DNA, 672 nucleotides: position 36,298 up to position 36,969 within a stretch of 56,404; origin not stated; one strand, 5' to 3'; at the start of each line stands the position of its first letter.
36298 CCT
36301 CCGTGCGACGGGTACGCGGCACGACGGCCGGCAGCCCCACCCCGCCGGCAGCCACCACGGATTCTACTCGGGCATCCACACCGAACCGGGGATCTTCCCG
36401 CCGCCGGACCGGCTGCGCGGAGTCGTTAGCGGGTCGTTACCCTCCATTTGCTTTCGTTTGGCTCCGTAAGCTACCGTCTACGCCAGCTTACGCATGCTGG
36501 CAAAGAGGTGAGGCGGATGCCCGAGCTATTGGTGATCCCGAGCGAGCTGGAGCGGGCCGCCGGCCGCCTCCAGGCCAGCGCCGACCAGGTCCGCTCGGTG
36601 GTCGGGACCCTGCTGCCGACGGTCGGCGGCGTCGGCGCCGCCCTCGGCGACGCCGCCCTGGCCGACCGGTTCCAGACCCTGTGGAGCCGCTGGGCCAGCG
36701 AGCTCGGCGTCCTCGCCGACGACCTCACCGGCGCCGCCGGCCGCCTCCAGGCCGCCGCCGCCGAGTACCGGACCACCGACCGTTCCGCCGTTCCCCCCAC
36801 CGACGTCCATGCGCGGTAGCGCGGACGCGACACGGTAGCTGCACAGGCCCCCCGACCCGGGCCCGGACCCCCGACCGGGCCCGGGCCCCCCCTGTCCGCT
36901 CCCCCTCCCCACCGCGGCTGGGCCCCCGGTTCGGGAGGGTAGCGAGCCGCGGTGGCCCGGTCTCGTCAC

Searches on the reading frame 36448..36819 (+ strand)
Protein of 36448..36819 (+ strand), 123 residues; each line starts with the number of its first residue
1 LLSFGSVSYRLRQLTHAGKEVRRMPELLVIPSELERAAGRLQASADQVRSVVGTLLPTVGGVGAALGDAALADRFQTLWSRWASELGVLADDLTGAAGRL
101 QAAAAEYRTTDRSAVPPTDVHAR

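Call 32: search_protein_families(library=pfam, proteins=[window:36448-36819:+], max_evalue=0.001)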
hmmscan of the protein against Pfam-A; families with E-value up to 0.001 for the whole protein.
window:36448-36819:+ (123 aa): 2 families
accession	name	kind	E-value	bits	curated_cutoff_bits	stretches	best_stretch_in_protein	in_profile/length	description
PF06013.18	WXG100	-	9e-08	32.7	27.3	1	31-112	6-86/86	Proteins of 100 residues with WXG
PF10824.14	T7SS_ESX_EspC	-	1.3e-06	29.2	23.5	1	24-114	2-94/100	Excreted virulence factor EspC, type VII ESX diderm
